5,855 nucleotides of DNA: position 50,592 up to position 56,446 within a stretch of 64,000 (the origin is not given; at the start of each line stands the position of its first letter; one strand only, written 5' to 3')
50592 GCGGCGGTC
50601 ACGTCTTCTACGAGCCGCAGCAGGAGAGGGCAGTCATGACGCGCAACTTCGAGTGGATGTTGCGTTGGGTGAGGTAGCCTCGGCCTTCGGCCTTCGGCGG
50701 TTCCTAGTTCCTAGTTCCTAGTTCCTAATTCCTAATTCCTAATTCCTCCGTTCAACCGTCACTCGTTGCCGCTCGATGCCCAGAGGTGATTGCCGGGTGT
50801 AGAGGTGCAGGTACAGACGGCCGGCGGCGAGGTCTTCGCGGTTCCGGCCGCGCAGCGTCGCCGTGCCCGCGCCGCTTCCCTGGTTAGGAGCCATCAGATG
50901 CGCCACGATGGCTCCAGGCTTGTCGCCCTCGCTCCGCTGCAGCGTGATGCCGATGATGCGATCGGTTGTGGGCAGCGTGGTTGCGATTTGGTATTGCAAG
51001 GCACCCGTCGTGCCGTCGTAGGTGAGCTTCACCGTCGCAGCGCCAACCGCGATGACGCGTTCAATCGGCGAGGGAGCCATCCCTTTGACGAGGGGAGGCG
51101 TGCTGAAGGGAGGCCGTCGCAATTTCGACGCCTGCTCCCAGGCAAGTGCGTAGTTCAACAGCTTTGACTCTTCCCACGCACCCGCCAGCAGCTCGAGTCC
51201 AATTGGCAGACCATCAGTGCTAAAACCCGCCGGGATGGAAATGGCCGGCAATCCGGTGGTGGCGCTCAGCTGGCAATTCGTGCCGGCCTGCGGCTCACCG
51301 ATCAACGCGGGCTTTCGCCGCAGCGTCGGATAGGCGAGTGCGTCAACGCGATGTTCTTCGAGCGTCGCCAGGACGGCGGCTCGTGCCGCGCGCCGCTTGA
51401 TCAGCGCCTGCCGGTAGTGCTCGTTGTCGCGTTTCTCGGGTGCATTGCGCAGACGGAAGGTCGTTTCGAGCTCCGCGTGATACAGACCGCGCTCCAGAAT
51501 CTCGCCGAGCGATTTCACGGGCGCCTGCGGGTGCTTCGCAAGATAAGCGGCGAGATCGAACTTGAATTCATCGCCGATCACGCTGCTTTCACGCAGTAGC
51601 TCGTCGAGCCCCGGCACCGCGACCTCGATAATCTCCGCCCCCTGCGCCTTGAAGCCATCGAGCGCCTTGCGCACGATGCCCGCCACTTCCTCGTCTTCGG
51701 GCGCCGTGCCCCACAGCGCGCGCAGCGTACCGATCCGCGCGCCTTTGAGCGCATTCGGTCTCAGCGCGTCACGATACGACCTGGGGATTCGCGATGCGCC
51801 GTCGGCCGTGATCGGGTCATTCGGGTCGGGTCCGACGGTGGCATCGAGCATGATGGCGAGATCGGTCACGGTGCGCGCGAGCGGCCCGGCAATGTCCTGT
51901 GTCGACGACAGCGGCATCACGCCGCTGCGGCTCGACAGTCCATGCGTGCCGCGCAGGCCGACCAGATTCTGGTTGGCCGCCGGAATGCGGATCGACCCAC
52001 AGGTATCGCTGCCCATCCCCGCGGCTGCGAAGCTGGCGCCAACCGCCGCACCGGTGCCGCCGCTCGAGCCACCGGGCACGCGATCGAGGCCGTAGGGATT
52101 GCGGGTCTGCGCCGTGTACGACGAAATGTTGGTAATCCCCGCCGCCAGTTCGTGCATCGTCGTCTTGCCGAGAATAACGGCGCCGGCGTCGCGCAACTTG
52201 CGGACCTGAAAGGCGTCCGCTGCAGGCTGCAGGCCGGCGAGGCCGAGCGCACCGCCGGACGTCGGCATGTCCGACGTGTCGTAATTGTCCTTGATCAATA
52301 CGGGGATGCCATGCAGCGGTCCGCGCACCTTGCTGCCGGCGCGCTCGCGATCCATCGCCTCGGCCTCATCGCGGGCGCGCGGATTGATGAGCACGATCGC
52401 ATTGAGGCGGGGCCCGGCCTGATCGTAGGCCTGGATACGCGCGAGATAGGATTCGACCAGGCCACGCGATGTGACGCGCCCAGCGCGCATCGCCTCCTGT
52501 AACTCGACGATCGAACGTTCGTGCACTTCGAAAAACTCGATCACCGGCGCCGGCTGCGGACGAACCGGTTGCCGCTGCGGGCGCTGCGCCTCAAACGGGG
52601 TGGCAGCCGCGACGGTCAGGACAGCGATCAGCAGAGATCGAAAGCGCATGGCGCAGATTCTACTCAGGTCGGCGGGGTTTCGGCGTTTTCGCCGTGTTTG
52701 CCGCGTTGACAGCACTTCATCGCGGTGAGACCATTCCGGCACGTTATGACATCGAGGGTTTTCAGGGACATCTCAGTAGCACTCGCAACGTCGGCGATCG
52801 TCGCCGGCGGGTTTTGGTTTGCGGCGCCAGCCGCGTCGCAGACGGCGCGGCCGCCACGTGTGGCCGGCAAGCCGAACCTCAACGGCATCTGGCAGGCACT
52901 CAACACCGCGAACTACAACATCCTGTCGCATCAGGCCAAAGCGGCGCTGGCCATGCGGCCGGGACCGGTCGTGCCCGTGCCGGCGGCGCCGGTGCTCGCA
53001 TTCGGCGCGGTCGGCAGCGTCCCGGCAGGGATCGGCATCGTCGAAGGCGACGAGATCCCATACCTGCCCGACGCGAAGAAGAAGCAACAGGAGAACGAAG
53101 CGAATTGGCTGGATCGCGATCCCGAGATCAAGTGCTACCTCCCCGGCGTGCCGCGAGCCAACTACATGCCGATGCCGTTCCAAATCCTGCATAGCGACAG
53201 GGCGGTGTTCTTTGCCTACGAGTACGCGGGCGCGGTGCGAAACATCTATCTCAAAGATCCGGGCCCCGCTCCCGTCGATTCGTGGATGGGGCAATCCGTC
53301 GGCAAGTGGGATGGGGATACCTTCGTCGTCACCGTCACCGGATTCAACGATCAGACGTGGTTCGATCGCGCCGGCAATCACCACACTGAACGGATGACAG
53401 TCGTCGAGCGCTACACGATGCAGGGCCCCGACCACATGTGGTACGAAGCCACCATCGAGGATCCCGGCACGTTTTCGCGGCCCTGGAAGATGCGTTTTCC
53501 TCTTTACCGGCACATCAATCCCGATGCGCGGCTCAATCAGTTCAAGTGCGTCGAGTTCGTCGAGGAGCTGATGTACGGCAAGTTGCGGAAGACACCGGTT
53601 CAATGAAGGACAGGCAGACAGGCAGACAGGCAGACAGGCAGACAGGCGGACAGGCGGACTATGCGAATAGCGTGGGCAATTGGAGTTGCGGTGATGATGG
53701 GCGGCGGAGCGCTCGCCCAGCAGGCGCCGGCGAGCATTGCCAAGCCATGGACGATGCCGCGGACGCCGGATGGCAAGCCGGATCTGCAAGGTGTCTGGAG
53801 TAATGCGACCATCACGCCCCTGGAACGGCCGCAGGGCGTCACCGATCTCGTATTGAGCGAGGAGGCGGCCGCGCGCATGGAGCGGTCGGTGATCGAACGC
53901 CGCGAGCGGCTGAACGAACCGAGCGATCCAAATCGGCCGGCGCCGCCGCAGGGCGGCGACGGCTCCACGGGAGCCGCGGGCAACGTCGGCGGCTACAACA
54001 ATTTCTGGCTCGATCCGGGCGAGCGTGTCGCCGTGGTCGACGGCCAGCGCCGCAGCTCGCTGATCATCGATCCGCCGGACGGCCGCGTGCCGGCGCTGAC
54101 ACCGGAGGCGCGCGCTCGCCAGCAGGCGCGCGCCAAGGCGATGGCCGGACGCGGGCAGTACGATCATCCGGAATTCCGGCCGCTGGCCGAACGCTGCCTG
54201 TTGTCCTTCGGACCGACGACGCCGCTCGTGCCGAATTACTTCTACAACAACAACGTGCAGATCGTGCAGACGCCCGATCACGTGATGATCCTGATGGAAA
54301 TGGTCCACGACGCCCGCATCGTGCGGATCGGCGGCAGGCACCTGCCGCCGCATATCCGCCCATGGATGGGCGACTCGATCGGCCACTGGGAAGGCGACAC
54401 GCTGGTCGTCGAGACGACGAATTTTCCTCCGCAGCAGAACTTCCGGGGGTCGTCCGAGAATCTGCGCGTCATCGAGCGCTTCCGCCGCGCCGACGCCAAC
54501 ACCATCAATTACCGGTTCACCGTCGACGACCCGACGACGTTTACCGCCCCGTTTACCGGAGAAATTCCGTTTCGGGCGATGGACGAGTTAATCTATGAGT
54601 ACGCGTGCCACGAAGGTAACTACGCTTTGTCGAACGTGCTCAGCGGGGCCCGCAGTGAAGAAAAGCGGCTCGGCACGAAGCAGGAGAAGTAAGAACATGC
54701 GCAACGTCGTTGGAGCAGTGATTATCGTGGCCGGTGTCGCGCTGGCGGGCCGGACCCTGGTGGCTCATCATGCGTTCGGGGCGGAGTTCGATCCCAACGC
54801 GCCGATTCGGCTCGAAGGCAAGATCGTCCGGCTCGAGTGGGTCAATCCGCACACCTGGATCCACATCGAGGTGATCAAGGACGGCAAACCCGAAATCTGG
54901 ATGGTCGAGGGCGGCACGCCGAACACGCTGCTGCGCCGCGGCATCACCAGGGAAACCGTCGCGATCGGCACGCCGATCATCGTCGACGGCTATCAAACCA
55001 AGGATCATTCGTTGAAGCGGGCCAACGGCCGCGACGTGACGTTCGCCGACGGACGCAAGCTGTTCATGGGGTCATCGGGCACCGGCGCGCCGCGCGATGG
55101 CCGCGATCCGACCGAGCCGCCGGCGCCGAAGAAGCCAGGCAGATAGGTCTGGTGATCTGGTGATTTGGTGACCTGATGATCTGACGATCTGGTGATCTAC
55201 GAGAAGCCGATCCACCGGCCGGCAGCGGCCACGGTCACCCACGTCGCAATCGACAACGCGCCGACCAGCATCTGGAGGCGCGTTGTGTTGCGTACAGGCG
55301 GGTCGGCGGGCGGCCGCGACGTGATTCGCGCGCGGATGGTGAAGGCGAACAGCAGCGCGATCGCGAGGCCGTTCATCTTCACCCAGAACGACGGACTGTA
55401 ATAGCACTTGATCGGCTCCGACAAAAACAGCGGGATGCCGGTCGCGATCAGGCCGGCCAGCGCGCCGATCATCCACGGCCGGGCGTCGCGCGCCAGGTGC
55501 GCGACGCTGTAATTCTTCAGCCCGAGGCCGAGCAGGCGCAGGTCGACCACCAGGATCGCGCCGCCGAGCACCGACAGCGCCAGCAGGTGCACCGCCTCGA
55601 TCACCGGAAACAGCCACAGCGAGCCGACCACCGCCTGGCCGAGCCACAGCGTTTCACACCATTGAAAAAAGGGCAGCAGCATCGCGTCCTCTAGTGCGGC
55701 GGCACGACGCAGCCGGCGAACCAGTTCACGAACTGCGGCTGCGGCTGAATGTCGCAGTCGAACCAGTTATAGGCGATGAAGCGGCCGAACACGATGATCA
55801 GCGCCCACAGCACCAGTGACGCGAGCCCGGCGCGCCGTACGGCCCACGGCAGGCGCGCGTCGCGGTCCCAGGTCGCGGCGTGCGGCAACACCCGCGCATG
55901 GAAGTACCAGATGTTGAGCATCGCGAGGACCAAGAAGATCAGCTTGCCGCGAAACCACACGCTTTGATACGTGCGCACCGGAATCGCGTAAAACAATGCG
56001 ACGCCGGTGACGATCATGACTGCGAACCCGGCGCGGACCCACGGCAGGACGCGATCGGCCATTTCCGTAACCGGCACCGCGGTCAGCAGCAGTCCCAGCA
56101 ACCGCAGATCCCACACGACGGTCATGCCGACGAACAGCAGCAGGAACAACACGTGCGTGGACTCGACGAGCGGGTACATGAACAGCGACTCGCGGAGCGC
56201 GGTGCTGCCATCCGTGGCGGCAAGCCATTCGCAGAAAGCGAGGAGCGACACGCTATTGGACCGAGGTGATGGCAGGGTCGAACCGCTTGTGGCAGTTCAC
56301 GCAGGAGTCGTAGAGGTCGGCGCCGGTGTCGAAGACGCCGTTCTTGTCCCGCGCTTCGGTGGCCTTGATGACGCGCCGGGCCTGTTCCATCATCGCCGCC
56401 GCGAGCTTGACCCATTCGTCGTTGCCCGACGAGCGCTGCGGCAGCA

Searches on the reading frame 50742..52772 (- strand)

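Call 43: search_protein_families(library=pfam, proteins=[window:50742-52772:-], max_evalue=0.00001)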
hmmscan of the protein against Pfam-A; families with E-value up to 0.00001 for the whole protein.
window:50742-52772:- (677 aa): 1 family
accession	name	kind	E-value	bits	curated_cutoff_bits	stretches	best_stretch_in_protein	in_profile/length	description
PF01425.27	Amidase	-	1.1e-98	331.7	27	1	105-539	2-445/445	Amidase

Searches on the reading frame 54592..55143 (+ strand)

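Call 43: search_protein_families(library=pfam, proteins=[window:54592-55143:+], max_evalue=0.00001)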
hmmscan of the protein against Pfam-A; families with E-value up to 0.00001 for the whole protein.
window:54592-55143:+ (184 aa): 1 family
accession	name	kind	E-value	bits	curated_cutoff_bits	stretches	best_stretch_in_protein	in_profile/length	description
PF19649.4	DUF6152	-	9.7e-27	93.4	27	1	52-139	5-92/98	Family of unknown function (DUF6152)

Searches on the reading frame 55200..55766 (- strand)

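Call 43: search_protein_families(library=pfam, proteins=[window:55200-55766:-], max_evalue=0.00001)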
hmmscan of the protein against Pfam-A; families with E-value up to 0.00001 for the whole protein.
window:55200-55766:- (189 aa): 1 family
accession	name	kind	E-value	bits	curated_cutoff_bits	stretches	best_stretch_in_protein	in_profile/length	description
PF20349.3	DUF6644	-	2.5e-25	89.9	27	1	33-189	1-155/155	Family of unknown function (DUF6644)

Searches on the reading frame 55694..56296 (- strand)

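Call 43: search_protein_families(library=pfam, proteins=[window:55694-56296:-], max_evalue=0.00001)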
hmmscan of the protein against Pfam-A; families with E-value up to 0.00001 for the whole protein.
window:55694-56296:- (201 aa): 1 family
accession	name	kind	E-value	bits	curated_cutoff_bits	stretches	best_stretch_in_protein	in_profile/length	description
PF20349.3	DUF6644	-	5.7e-12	46.5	27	1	45-176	26-154/155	Family of unknown function (DUF6644)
